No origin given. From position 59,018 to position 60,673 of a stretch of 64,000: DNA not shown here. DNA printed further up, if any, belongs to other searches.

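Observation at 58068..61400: Racemase-fold PLP enzyme + DUF1611 + PAT-like GNAT: candidate D-amino-acid / N-acetyl-amino-acid module next to lrp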

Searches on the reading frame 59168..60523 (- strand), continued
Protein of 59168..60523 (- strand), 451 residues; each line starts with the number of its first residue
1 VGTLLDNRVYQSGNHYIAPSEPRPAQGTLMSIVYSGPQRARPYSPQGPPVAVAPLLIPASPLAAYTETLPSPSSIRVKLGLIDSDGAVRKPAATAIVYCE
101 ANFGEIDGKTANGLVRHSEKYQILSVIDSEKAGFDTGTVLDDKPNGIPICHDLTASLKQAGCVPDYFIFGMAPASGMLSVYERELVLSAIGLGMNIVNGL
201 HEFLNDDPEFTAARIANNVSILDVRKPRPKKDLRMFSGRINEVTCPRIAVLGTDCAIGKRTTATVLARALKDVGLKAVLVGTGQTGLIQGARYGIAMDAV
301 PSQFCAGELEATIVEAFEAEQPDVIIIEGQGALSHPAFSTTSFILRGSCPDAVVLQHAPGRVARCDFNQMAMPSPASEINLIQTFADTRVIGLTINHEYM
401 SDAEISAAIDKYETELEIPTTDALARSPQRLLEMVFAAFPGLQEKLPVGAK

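Call 15: find_related_loci(query=window:59168-60436:-, collection=genome_contigs, flank=8000)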
Query window:59168-60436:- (422 aa) in genome_contigs; peptide patterns used: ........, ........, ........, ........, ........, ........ (x = any residue, [..] = any of these).
598 stretches matched a pattern (row limit reached: there are more); 529 encode a relative of the query (tblastn E <= 1e-3); the best 80 are kept; 80 distinct loci.
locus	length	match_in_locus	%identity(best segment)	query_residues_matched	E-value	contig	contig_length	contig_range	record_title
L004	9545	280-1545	96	1-422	0e+0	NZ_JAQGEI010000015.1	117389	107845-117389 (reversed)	Sedimenticola hydrogenitrophicus strain SN1189 15, whole genome shotgun sequence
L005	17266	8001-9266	87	1-422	0e+0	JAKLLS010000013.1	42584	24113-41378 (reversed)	MAG: Marinobacter sp. isolate ADLJBbin10 NODE_307_length_42584_cov_182.577300, whole genome shotgun sequence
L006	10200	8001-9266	77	1-422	0e+0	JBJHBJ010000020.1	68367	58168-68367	MAG: Ectothiorhodospiraceae bacterium isolate SF2967_J5348.semibin_refined.086 NODE_506_length_68367_cov_6.482869, whole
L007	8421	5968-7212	72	5-416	0e+0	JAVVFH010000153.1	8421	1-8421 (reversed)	MAG: Lysobacterales bacterium isolate TamC13-42 NODE_153_length_8421_cov_3.229386, whole genome shotgun sequence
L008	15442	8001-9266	71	4-416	0e+0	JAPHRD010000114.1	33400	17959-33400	MAG: Motiliproteus sp. isolate N1D-Bin_8 c_000001870110, whole genome shotgun sequence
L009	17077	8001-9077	79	64-422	0e+0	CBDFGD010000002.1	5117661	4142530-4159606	MAG: Vicinamibacteria bacterium isolate b372e290-4d5a-4a71-9afd-fb28c1c12f3b genome assembly, contig: contig_2, whole ge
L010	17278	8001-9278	68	1-422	0e+0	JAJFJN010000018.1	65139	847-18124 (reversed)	MAG: Gammaproteobacteria bacterium isolate OFTM226 OFTM226_17, whole genome shotgun sequence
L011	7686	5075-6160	79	60-421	0e+0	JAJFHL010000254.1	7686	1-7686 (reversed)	MAG: Hyphomicrobiales bacterium isolate OFTM207 OFTM207_253, whole genome shotgun sequence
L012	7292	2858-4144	69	1-417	0e+0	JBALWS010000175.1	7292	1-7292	MAG: Halopseudomonas sp. isolate 7NakV-07 NODE_1238_length_7292_cov_5.739118, whole genome shotgun sequence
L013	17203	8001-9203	71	17-421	0e+0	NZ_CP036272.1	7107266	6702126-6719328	Stieleria bergensis strain SV_7m_r chromosome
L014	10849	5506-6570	80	65-419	0e+0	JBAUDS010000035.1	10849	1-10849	MAG: Thermoanaerobaculia bacterium isolate MFD13100_ilm_asm_bin9 k127_97747, whole genome shotgun sequence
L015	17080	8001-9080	79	58-416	0e+0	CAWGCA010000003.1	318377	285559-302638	MAG: uncultured Gammaproteobacteria bacterium isolate MFD03804.bin.2.7 genome assembly, contig: contig_19325, whole geno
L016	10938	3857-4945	77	59-421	0e+0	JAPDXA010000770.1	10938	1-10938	MAG: Candidatus Thiodiazotropha lotti isolate KOTO2_Th1 c_000000000083, whole genome shotgun sequence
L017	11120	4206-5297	77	59-422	0e+0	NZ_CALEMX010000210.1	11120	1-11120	MAG: uncultured Gimesia sp. isolate ERR2206771_bin.19_CONCOCT_v1.1_MAG ERZ888641.5333, whole genome shotgun sequence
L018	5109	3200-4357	73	27-417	0e+0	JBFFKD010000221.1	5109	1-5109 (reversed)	MAG: Motiliproteus sp. isolate Mix_mud17.2022.03.6 k141_10115_length_5109_cov_7.9372, whole genome shotgun sequence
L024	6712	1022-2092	78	60-416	0e+0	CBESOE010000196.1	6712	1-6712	MAG TPA_asm: uncultured bacterium isolate SRR7614707_binner13_Refined_28 genome assembly, contig: ERZ25083858.2335, whol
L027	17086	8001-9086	77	61-422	0e+0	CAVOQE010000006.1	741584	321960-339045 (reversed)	MAG: uncultured Alphaproteobacteria bacterium isolate MFD09964.bin.1.10 genome assembly, contig: contig_28858, whole gen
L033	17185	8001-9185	73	24-417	0e+0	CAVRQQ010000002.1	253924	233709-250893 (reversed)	MAG: uncultured delta proteobacterium isolate MFD03804.bin.1.96 genome assembly, contig: contig_16627, whole genome shot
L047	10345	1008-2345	66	1-422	0e+0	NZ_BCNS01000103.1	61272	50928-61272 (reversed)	Marinobacterium profundum strain PAMC 27536, whole genome shotgun sequence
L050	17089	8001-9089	75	59-421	0e+0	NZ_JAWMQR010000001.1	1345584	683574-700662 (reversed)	Halioxenophilus sp. WMMB6 NODE_1_length_1345584_cov_27.636245, whole genome shotgun sequence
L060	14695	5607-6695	75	59-421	0e+0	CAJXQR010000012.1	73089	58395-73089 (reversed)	MAG TPA_asm: uncultured Gammaproteobacteria bacterium isolate SRR3933167_bin.3_MetaBAT_v2.12.1_MAG genome assembly, cont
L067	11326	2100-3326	68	1-417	0e+0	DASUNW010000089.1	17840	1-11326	MAG TPA_asm: Alcanivorax sp. isolate SMAG_U1611 k141_809277, whole genome shotgun sequence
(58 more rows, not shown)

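Call 21: search_protein_families(library=pfam, proteins=[L027:10235-11746:+, L047:3484-4992:+, L033:6120-7640:-, L024:2962-4056:+, L015:10265-11446:+, L050:10219-11103:+, L067:4437-5330:+, L060:7828-8715:+], max_evalue=0.001)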
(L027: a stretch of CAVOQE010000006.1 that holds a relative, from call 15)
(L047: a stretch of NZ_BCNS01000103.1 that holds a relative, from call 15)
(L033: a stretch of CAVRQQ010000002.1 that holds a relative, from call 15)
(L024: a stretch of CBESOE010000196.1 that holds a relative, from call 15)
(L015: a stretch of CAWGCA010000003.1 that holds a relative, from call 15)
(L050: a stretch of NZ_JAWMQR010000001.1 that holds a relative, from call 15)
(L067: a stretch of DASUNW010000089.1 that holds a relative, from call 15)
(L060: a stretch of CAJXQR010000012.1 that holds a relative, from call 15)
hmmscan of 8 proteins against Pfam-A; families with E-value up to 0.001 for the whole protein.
L027:10235-11746:+ (503 aa): 2 families
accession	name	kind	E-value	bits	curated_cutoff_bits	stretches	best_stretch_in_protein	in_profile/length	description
PF07364.17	DUF1485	-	2.8e-87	293.1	22.8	1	8-295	1-289/290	Metallopeptidase family M81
PF07171.17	MlrC_C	-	4e-54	184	27.2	1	307-485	1-178/178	MlrC C-terminus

L047:3484-4992:+ (502 aa): 2 families
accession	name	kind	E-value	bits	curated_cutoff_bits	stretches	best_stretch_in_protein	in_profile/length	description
PF07364.17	DUF1485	-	4.8e-84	282.5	22.8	1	5-289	2-287/290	Metallopeptidase family M81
PF07171.17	MlrC_C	-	1.8e-51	175.3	27.2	1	303-481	1-178/178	MlrC C-terminus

L033:6120-7640:- (506 aa): 2 families
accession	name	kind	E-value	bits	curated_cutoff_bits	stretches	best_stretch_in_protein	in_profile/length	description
PF07364.17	DUF1485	-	4e-82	276.2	22.8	1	5-291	2-289/290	Metallopeptidase family M81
PF07171.17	MlrC_C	-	7.1e-53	179.9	27.2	1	303-481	1-178/178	MlrC C-terminus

L024:2962-4056:+ (364 aa): 1 family
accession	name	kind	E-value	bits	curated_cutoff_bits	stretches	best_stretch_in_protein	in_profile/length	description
PF13527.13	Acetyltransf_9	-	3.8e-06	27.3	25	1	13-127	1-113/127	Acetyltransferase (GNAT) domain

L015:10265-11446:+ (393 aa): 2 families
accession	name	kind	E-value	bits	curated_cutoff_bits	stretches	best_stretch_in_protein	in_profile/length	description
PF02423.21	OCD_Mu_crystall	-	1.6e-129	431.9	24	1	53-356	2-311/314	Ornithine cyclodeaminase/mu-crystallin family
PF07991.19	KARI_N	-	0.00081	19.4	20.6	0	177-258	7-80/165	Acetohydroxy acid isomeroreductase, NADPH-binding domain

L050:10219-11103:+ (294 aa): 1 family
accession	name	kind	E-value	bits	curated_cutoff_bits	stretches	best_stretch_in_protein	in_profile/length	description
PF12946.13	EGF_MSP1_1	-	1.2e-07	32.1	27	0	195-228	1-37/37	MSP1 EGF domain 1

L067:4437-5330:+ (297 aa): 1 family
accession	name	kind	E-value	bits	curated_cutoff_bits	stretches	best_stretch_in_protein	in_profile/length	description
PF00753.33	Lactamase_B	-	4.6e-12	46.7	22.7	1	103-276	4-196/196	Metallo-beta-lactamase superfamily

L060:7828-8715:+ (295 aa): 1 family
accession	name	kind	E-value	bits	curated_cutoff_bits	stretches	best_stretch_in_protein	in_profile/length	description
PF12946.13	EGF_MSP1_1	-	1.2e-07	32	27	0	130-164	1-36/37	MSP1 EGF domain 1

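Call 34: search_protein_families(library=pfam, alignment_id=A1, max_evalue=0.0001)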
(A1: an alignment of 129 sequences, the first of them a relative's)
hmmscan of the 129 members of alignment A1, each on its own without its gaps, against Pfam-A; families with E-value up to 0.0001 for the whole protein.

A. member 1, L002:6393-7628:+ (411 aa): 1 family
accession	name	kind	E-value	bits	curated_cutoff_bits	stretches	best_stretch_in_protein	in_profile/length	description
PF00375.23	SDF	-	1.5e-68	232.1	27.9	1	16-396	1-383/387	Sodium:dicarboxylate symporter family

B. families by the number of members that match (of 129 scanned): 94 families (the first 25 are shown)
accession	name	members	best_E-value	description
PF07364.17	DUF1485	16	8.7e-89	Metallopeptidase family M81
PF07171.17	MlrC_C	16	2e-56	MlrC C-terminus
PF02423.21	OCD_Mu_crystall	2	1.6e-129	Ornithine cyclodeaminase/mu-crystallin family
PF09903.14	DUF2130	2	8.8e-82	Uncharacterized protein conserved in bacteria (DUF2130)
PF02896.24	PEP-utilizers_C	2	2e-78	PEP-utilising enzyme, PEP-binding domain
PF01709.26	Transcrip_reg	2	9.4e-58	TACO1/YebC second and third domain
PF20772.2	TACO1_YebC_N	2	7.9e-31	TACO1/YebC protein N-terminal domain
PF00391.29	PEP-utilizers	2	7.6e-20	PEP-utilising enzyme, mobile domain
PF05524.18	PEP-utilisers_N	2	6.3e-18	PEP-utilising enzyme, N-terminal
PF12946.13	EGF_MSP1_1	2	1.2e-07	MSP1 EGF domain 1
PF01139.22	RtcB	1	5.4e-168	tRNA-splicing ligase RtcB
PF10095.14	DUF2333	1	1.8e-161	Uncharacterized protein conserved in bacteria (DUF2333)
PF02652.20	Lactate_perm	1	2.3e-133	L-lactate permease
PF01244.27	Peptidase_M19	1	4.3e-114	Membrane dipeptidase (Peptidase family M19)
PF07394.17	DUF1501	1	1.3e-86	Protein of unknown function (DUF1501)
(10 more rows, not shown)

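Call 43: search_solved_structures(query=window:59168-60436:-, max_evalue=0.001, show_alignments=3)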
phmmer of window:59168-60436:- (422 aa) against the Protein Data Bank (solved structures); distinct sequences matched with E-value up to 0.001: 3.
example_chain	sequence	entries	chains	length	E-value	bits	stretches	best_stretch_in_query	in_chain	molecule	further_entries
2g0t_A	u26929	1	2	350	4.4e-43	150.8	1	61-375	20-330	conserved hypothetical protein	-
2obn_A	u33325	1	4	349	9.9e-35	123.3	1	65-406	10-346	Hypothetical protein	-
7xrj_A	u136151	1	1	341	9.1e-29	103.7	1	136-408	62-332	Putative NAD-dependent epimerase/dehydratase family protein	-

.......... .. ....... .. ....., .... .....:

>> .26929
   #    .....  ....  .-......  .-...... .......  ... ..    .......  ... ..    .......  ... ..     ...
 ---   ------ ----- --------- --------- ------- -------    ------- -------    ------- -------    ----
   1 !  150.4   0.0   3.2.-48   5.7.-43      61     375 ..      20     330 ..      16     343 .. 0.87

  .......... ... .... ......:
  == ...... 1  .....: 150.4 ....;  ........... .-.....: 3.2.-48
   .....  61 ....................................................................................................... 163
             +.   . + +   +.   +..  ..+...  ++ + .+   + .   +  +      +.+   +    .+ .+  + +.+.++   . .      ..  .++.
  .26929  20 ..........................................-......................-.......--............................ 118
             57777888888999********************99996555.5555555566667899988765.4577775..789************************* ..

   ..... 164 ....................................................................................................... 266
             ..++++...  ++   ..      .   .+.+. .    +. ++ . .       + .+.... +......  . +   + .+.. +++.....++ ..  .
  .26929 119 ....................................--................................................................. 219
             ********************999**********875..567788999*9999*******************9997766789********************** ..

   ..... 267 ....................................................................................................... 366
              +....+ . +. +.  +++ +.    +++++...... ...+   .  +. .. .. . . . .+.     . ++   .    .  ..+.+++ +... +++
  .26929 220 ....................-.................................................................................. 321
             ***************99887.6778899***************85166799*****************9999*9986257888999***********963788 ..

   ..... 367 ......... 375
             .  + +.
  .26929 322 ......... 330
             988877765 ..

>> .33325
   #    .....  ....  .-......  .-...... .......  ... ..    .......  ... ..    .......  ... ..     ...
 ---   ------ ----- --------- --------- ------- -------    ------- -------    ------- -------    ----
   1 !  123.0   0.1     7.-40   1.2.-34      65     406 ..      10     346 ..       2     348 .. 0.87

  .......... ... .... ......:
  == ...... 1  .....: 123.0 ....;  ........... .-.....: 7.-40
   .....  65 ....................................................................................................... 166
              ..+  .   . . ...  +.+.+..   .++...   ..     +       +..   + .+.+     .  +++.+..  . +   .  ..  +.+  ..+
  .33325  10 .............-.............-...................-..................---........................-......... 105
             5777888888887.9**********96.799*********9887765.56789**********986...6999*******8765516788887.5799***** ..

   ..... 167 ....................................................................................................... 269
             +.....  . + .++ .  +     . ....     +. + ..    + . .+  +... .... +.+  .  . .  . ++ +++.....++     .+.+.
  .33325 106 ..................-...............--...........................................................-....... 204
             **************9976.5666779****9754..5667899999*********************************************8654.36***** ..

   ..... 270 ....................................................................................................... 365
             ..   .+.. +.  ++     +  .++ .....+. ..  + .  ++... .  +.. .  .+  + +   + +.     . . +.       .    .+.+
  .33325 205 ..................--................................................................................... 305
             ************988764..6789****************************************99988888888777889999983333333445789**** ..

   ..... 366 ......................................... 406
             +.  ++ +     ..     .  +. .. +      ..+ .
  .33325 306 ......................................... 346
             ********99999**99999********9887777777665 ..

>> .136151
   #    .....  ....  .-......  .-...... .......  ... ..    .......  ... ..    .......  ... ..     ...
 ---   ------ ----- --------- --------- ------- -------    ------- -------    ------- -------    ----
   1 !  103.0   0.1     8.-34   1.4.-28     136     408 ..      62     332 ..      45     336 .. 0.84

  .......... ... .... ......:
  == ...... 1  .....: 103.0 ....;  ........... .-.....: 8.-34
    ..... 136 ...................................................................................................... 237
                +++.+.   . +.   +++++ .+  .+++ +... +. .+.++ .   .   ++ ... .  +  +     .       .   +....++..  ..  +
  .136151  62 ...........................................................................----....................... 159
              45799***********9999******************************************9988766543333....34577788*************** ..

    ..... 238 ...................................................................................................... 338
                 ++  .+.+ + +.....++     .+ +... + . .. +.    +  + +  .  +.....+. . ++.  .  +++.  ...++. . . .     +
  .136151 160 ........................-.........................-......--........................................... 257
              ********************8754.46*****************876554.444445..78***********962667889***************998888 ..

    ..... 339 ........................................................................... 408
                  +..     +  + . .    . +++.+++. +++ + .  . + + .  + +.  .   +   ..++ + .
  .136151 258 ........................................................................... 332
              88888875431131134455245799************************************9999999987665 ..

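Call 57: search_protein_representatives(protein=window:59168-60436:-)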
Query: 422 residues. Proteins with E-value up to 0.001 (for the whole library): 1961; up to 1e-10: 1145; up to 1e-30: 366. The best 150 are listed.
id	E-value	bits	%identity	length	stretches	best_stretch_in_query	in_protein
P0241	7.3e-152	522.2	66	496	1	61-418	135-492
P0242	4.8e-151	519.5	67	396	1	58-419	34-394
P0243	5.7e-131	453.4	78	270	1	158-416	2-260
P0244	3.0e-126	437.9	71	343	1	53-331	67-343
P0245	4.1e-119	414.4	78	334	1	61-302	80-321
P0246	1.2e-108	379.9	70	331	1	171-413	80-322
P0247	9.7e-106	370.3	49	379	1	64-417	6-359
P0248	1.7e-105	369.5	76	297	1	68-288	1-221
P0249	1.4e-98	346.7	69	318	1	34-271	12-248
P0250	8.6e-97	340.9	72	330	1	63-277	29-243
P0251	3.5e-92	325.7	71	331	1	62-275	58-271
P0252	1.2e-91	323.9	46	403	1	63-418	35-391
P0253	1.8e-91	323.4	58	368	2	64-245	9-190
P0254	2.7e-91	322.8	72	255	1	62-261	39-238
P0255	3.9e-89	315.7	70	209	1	215-419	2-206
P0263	1.6e-82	293.9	43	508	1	63-418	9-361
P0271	8.2e-76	271.8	41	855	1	59-402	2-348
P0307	3.5e-59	217.0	38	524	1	64-396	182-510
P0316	2.3e-57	211.1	43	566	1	64-326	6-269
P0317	3.1e-57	210.6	38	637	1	60-392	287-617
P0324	1.3e-55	205.2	35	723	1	64-404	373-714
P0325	2.3e-55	204.5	37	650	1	65-393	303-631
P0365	3.8e-48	180.7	50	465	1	154-341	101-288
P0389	6.7e-45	170.0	44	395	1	64-288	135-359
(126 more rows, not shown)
